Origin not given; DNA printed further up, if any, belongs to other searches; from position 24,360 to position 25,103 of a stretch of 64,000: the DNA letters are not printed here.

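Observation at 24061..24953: Tandem paralogous small proteins (RHH-like N-terminus + conserved NGW[RH]FWR C-domain), translationally coupled upstream of an ECF sigma and beside the relaxase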

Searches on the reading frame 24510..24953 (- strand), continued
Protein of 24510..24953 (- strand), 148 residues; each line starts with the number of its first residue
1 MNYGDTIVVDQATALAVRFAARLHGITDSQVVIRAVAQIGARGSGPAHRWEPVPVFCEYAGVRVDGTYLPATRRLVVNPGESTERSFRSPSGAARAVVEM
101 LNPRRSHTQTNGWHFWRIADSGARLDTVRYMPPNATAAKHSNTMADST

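Call 30: search_protein_families(library=pfam, proteins=[L012:10781-11494:+, L016:10013-10387:+, L016:11459-12472:+, L011:7346-9796:-, L026:7357-8364:+, L004:5177-7345:-, L026:13828-15102:-, L025:11609-12865:-, L009:13818-14690:-, L041:8715-9797:+], max_evalue=0.001)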
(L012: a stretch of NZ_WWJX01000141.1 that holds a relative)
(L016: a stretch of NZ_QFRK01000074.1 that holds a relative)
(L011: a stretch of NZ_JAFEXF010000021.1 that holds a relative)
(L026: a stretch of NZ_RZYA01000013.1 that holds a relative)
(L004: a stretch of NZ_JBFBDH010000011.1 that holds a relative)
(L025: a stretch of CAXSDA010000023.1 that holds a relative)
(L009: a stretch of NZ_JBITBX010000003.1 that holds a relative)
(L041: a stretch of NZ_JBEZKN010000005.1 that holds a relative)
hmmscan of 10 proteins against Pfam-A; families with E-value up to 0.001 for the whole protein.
L012:10781-11494:+ (238 aa): 0 families

L016:10013-10387:+ (125 aa): 0 families

L016:11459-12472:+ (338 aa): 1 family
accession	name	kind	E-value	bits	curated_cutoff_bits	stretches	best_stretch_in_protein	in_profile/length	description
PF14280.11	DUF4365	-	3.4e-35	121.5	24.3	1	27-160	3-138/139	Domain of unknown function (DUF4365)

L011:7346-9796:- (817 aa): 5 families
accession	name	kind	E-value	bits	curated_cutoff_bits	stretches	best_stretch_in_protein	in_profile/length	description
PF04851.21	ResIII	-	7.8e-41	140.2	22.5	1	169-351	4-163/164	Type III restriction enzyme, res subunit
PF08463.15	EcoEI_R_C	-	1.9e-19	70.8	24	1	660-813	2-163/163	EcoEI R protein C-terminal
PF18766.7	SWI2_SNF2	-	9.8e-15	55.2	26.7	1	172-382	1-187/221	SWI2/SNF2 ATPase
PF00270.35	DEAD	-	3e-09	37.3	26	1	173-352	4-162/167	DEAD/DEAH box helicase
PF00271.37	Helicase_C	-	6.3e-06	26.8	23.5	1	436-551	4-109/110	Helicase conserved C-terminal domain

L026:7357-8364:+ (336 aa): 4 families
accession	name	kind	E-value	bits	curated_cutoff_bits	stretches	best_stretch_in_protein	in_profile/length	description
PF00005.33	ABC_tran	-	7.9e-30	104.7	25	1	37-181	1-137/137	ABC transporter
PF13304.12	AAA_21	-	1.9e-11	45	27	1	150-210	235-298/304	AAA domain, putative AbiEii toxin, Type IV TA system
PF13732.12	DrrA1-3_C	-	6.3e-06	27.2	27.4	1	234-319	1-80/81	ATP-binding protein DrrA1-3-like, C-terminal domain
PF02702.23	KdpD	-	0.00049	20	26.1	1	131-222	46-134/210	Osmosensitive K+ channel His kinase sensor domain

L004:5177-7345:- (723 aa): 5 families
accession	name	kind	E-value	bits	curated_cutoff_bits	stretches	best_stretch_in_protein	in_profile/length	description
PF02384.22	N6_Mtase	-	6.2e-70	236.4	20.4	1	138-441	2-306/311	N-6 DNA Methylase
PF12161.14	HsdM_N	-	2.8e-11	44.6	24.5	1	7-128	5-135/135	HsdM N-terminal domain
PF07669.17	Eco57I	-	2.8e-07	31.2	25.3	1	264-354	73-171/171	Eco57I restriction-modification methylase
PF01420.25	Methylase_S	-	3.7e-07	31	22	1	544-709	2-155/168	Type I restriction modification DNA specificity domain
PF01170.24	UPF0020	-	4.4e-05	23.7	22.3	1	168-276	16-132/197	RMKL-like, methyltransferase domain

L026:13828-15102:- (425 aa): 1 family
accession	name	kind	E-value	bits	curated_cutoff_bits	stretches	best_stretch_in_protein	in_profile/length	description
PF05547.17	Peptidase_M6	-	2.9e-07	30.5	22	0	236-271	224-262/294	Immune inhibitor A peptidase M6, catalytic domain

L025:11609-12865:- (419 aa): 1 family
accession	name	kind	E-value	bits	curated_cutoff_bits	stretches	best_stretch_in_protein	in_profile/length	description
PF01551.29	Peptidase_M23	-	3.7e-30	104.4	28.7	1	312-410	2-96/96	Peptidase family M23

L009:13818-14690:- (291 aa): 2 families
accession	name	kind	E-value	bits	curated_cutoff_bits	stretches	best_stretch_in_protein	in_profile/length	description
PF18075.7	FtsX_ECD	-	4.8e-23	82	23.5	1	56-148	1-96/96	FtsX extracellular domain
PF02687.27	FtsX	-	2.4e-13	50.6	25.5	1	171-285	2-116/120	FtsX-like permease C-terminal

L041:8715-9797:+ (361 aa): 2 families
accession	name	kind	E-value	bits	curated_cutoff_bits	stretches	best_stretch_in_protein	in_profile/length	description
PF00589.27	Phage_integrase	-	2.5e-15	57.1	27.1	1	168-329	22-169/172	Phage integrase family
PF14659.12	Phage_int_SAM_3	-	0.00014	22.5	22.6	1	50-103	2-57/58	Phage integrase, N-terminal SAM-like domain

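Call 31: find_encoding_contigs(protein=window:24510-24953:-, flank=10000, max_places=3)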
Protein window:24510-24953:- (148 aa): 4 contigs read that carry it; 2 places shown.
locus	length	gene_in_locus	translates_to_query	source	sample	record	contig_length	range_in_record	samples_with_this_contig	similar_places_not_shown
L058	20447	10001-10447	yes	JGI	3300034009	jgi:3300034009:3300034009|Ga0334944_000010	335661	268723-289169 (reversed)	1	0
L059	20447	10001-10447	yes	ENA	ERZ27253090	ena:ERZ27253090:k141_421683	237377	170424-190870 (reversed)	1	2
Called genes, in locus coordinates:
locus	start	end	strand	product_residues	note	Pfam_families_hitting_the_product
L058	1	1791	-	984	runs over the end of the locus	PF03704:BTAD (weak)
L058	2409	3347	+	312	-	PF08401:ArdcN, PF06114:Peptidase_M78 (weak)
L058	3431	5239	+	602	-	PF02195:ParB_N, PF17762:HTH_ParB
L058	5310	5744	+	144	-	PF00436:SSB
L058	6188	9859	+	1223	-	PF08751:TrwC, PF01443:Viral_helicase1 (weak), PF13245:AAA_19, PF13604:AAA_30, PF22232:TraI_hel_assoc_N (weak), PF18335:SH3_13 (weak), PF13538:UvrD_C_2 (weak)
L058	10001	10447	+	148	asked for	-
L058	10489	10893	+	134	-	-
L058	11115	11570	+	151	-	PF04542:Sigma70_r2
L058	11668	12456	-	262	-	-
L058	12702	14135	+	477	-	PF00089:Trypsin (weak)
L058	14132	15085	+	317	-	-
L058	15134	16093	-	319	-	PF01978:TrmB, PF13412:HTH_24 (faint), PF08279:HTH_11 (faint), PF12802:MarR_2 (faint), PF00196:GerE (weak)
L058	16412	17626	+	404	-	-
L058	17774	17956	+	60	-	-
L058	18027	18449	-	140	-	-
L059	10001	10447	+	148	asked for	-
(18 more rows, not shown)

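Call 36: search_dna_similar(query=window:24510-24953:-, collection=plasmids, mode=protein, max_evalue=0.001, max_rows=30)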
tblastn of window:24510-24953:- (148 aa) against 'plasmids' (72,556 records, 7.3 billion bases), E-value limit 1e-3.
Records with a match: 2; places in all: 2; records where one place covers at least 80% of the query: 1.
Best place of each record, by identity: <60% 2.
By first word of the organism name: Streptomyces 1; [Kitasatospora] 1.
By predicted mobility (MOB-suite, as given by PLSDB): non-mobilizable 2.
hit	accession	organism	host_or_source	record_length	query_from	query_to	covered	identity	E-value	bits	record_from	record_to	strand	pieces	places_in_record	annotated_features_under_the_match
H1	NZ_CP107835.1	Streptomyces sp. NBC_00525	-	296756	1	129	87%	31.6%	2e-7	56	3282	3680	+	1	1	hypothetical protein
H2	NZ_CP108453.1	[Kitasatospora] papulosa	-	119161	25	129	71%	38.1%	4e-11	66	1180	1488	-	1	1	hypothetical protein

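Call 37: search_dna_similar(query=window:24510-24953:-, collection=phages, mode=protein, max_evalue=0.001, max_rows=20)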
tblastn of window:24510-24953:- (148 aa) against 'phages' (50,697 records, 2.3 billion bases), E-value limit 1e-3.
No match.

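Call 40: get_annotated_region(hit=H1, flank=8000)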
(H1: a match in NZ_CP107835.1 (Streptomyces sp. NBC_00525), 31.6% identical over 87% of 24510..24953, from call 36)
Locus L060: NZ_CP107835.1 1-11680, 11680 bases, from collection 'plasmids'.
description: Streptomyces sp. NBC_00525 plasmid unnamed1, complete sequence
organism: Streptomyces sp. NBC_00525 (NCBI taxid 2903660)
taxonomy: Bacteria; Actinomycetota; Actinomycetes; Kitasatosporales; Streptomycetaceae; Streptomyces; Streptomyces sp. NBC 00525
host: -; source: -; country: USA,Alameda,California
typing (MOB-suite, as given by PLSDB): non-mobilizable
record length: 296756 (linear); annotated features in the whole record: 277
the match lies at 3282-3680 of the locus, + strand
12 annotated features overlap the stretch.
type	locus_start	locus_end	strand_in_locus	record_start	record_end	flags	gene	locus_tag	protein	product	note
CDS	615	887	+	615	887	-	-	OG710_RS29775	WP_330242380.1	hypothetical protein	-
CDS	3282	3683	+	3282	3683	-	-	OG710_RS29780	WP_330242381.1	hypothetical protein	-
CDS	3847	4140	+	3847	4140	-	-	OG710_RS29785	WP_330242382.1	hypothetical protein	-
CDS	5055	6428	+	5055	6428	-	-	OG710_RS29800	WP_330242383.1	hypothetical protein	-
CDS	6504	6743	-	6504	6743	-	-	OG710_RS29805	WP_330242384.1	hypothetical protein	-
CDS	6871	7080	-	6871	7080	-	-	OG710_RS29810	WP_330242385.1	hypothetical protein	-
CDS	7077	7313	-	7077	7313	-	-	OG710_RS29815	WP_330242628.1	hypothetical protein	-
CDS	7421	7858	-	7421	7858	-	-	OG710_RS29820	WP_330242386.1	VOC family protein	-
CDS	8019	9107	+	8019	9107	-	-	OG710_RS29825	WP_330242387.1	hypothetical protein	-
CDS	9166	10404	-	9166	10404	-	-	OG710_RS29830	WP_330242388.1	MFS transporter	GO:0055085 - transmembrane transport [Evidence IEA]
CDS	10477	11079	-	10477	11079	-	-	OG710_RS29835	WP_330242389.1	TetR/AcrR family transcriptional regulator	GO:0006355 - regulation of DNA-templated transcription [Evidence IEA]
CDS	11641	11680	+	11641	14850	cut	-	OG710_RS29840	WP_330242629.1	amino acid adenylation domain-containing protein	-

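Call 41: get_annotated_region(hit=H2, flank=8000)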
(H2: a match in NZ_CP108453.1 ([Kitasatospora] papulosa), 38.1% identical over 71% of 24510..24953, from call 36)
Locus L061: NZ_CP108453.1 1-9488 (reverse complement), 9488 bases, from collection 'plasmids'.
description: [Kitasatospora] papulosa strain NBC_01269 plasmid unnamed1, complete sequence
organism: [Kitasatospora] papulosa (NCBI taxid 1464011)
taxonomy: Bacteria; Actinomycetota; Actinomycetes; Kitasatosporales; Streptomycetaceae; Streptomyces; [Kitasatospora] papulosa
host: -; source: -; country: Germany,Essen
typing (MOB-suite, as given by PLSDB): non-mobilizable
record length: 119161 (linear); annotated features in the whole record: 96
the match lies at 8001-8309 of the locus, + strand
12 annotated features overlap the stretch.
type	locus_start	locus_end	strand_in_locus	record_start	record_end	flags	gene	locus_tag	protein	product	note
CDS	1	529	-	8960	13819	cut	-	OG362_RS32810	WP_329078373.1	type ISP restriction/modification enzyme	-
CDS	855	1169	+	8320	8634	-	-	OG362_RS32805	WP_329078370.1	hypothetical protein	-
CDS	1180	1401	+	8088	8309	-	-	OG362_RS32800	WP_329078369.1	hypothetical protein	-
CDS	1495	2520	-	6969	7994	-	-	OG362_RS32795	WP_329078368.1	hypothetical protein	-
CDS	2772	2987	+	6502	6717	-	-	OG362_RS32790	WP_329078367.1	hypothetical protein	-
CDS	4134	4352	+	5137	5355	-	-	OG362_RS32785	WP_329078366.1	hypothetical protein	-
CDS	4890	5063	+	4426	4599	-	-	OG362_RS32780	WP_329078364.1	hypothetical protein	-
CDS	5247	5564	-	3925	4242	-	-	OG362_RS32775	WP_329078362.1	hypothetical protein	-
CDS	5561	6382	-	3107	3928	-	-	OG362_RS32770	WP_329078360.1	hypothetical protein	-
CDS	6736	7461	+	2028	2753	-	-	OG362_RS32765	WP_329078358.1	helix-turn-helix transcriptional regulator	-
CDS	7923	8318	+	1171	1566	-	-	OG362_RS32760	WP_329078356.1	hypothetical protein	-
CDS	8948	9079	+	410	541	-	-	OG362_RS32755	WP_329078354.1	hypothetical protein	-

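Call 44: search_protein_families(library=pfam, alignment_id=A3, max_evalue=0.00001)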
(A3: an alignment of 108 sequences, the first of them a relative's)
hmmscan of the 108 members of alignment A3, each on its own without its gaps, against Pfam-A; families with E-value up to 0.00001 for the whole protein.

A. member 1, L001:9053-9856:+ (268 aa): 1 family
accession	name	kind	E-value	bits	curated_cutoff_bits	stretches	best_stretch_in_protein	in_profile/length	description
PF13349.12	DUF4097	-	2.1e-18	67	22.9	1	32-213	12-212/247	Toastrack DUF4097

B. families by the number of members that match (of 108 scanned): 99 families (the first 25 are shown)
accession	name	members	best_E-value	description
PF00270.35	DEAD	8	1.1e-24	DEAD/DEAH box helicase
PF04851.21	ResIII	6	1.8e-41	Type III restriction enzyme, res subunit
PF08463.15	EcoEI_R_C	6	2.1e-20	EcoEI R protein C-terminal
PF00271.37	Helicase_C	6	1.1e-17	Helicase conserved C-terminal domain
PF18766.7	SWI2_SNF2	6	1.5e-15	SWI2/SNF2 ATPase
PF00589.27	Phage_integrase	4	6.3e-19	Phage integrase family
PF01850.27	PIN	3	3.7e-20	PIN domain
PF04545.22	Sigma70_r4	3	5.6e-14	Sigma-70, region 4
PF13560.12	HTH_31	3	2.8e-13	Helix-turn-helix domain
PF01381.28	HTH_3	3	2.5e-12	Helix-turn-helix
PF02384.22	N6_Mtase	2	3.2e-29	N-6 DNA Methylase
PF00753.33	Lactamase_B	2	2.3e-23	Metallo-beta-lactamase superfamily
PF12833.13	HTH_18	2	1.1e-20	Helix-turn-helix domain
PF08281.18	Sigma70_r4_2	2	6.6e-16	Sigma-70, region 4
PF04542.20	Sigma70_r2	2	8.2e-12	Sigma-70 region 2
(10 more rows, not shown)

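Call 46: search_protein_families(library=padloc, alignment_id=A3, max_evalue=0.00001)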
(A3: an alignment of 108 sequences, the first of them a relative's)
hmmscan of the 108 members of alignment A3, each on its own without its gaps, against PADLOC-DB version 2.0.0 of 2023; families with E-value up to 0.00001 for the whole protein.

A. member 1, L001:9053-9856:+ (268 aa): 0 families

B. families by the number of members that match (of 108 scanned): 166 families (the first 25 are shown)
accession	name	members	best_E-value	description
PDLC02704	PbeA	7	1.2e-15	PbeA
PDLC03049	REase_I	6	1.2e-296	Type I restriction enzyme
PDLC03050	REase_I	6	3e-42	Type I restriction enzyme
PDLC03047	REase_I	6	4.5e-34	Type I restriction enzyme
PDLC03042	REase_I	6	1.4e-30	Type I restriction enzyme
PDLC02707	PbeA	6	1.5e-22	PbeA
PDLC03659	mREase_IV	6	6.3e-14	Type IV methyl-directed restriction enzyme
PDLC03658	mREase_IV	6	1.7e-11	Type IV methyl-directed restriction enzyme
PDLC03597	REase_MTase_IIG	6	4e-10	Type IIG restriction enzyme-methyltransferase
PDLC02706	PbeA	6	2.7e-09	PbeA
PDLC03048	REase_I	6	1.9e-07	Type I restriction enzyme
PDLC02705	PbeA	4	1.7e-06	PbeA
PDLC02926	HTH_VI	3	1.2e-10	-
PDLC02864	DpdF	2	1.7e-298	DpdF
PDLC02861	DpdF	2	2.5e-223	DpdF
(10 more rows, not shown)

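Call 48: search_protein_families(library=pfam, proteins=[L035:10492-10860:+, L057:10492-10860:+, L040:10460-10828:+, L016:10013-10387:+, L014:10402-10848:+, L004:10783-11883:+, L033:10457-13069:+, L015:9397-9828:+, L008:7901-9487:+, L001:10394-11095:-], max_evalue=0.1)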
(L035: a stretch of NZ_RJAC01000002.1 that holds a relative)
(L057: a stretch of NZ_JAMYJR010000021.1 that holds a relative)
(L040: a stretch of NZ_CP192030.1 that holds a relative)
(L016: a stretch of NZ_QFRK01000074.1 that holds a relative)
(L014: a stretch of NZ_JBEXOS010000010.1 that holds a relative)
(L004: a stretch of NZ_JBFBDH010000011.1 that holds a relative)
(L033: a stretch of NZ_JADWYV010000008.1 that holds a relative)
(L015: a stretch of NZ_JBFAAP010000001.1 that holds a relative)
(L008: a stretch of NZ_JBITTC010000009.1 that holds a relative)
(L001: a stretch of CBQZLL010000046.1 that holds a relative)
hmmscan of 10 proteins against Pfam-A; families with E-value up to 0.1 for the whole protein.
L035:10492-10860:+ (123 aa): 1 family
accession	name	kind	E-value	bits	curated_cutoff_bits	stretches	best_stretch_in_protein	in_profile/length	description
PF01850.27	PIN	-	3.7e-20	73.2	23.6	1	4-117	2-118/120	PIN domain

L057:10492-10860:+ (123 aa): 2 families
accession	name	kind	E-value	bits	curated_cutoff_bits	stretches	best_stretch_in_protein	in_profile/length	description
PF01850.27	PIN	-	1.8e-19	71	23.6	1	4-117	2-118/120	PIN domain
PF11253.13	DUF3052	-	0.067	13.6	22.7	1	8-68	48-105/125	Protein of unknown function (DUF3052)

L040:10460-10828:+ (123 aa): 1 family
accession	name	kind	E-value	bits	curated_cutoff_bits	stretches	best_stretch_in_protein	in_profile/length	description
PF01850.27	PIN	-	5.1e-20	72.7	23.6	1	4-117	2-118/120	PIN domain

L016:10013-10387:+ (125 aa): 0 families

L014:10402-10848:+ (149 aa): 0 families

L004:10783-11883:+ (367 aa): 0 families

L033:10457-13069:+ (871 aa): 2 families
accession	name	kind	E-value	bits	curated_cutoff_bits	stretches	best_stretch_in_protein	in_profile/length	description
PF02384.22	N6_Mtase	-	8.3e-29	101.3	20.4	1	336-610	30-306/311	N-6 DNA Methylase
PF01420.25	Methylase_S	-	1.2e-09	39.1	22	1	663-841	1-162/168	Type I restriction modification DNA specificity domain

L015:9397-9828:+ (144 aa): 0 families

L008:7901-9487:+ (529 aa): 3 families
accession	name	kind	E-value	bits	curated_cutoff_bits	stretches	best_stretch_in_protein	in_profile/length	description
PF08309.17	LVIVD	-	3.9e-08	32.9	20.2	1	123-156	5-39/42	LVIVD repeat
PF05694.17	SBP56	-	0.0013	18.1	34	0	114-164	298-352/453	56kDa selenium binding protein (SBP56)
PF09826.15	Beta_propel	-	0.0019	17.6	22.4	1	129-222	21-112/495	Beta propeller domain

L001:10394-11095:- (234 aa): 4 families
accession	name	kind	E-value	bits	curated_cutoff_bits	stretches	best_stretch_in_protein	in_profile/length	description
PF00535.33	Glycos_transf_2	-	2.4e-33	115.9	23.3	1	4-137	1-138/168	Glycosyl transferase family 2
PF13704.12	Glyco_tranf_2_4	-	2.5e-05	25.1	27.5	1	33-90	21-81/98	Glycosyl transferase family 2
PF10111.15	Glyco_tranf_2_2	-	2.8e-05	24.2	27.3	1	4-96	1-97/276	Glycosyltransferase like family 2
PF13641.12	Glyco_tranf_2_3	-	0.00027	21.5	27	1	3-113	3-119/230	Glycosyltransferase like family 2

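Call 51: find_related_loci(query=A1, collection=metagenome_contigs, flank=10000)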
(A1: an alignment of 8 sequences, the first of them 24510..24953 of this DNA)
Query A1 (148 aa) in metagenome_contigs; peptide patterns used: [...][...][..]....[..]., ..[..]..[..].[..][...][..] (x = any residue, [..] = any of these).
600 stretches matched a pattern (row limit reached: there are more); 43 encode a relative of the query (tblastn E <= 1e-3); 43 distinct loci.
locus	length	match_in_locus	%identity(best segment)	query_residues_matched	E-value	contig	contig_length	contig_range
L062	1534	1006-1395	48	6-129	4e-34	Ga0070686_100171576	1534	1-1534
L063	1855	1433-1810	49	7-129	2e-27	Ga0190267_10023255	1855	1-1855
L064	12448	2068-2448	46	7-129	4e-24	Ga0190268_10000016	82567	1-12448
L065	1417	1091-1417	46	6-110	4e-23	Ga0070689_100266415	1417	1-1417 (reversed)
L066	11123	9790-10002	35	52-125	2e-7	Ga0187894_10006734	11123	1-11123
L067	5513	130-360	37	52-130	3e-7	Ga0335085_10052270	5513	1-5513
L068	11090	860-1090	36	52-131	5e-7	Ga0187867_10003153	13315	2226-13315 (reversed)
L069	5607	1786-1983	36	52-120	4e-7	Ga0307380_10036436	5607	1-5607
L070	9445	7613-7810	38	52-120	8e-7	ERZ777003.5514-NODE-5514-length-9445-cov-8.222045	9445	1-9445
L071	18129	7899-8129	35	52-131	9e-7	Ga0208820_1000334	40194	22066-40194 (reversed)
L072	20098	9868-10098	35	52-131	1e-6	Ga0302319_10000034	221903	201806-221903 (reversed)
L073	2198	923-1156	37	52-129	1e-6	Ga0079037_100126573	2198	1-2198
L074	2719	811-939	44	83-125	3e-6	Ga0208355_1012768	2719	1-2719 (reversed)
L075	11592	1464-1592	44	83-125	3e-6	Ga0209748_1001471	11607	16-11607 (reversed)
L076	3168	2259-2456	36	52-120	4e-6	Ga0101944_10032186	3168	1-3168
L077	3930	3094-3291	38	52-120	5e-6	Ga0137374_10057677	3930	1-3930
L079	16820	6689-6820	41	82-125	6e-6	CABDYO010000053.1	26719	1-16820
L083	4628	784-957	34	85-139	9e-6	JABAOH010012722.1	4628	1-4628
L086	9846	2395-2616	34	52-128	1e-5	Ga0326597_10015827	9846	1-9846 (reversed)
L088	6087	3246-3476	33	52-131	1e-5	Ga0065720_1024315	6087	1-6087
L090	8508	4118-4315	32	52-120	3e-5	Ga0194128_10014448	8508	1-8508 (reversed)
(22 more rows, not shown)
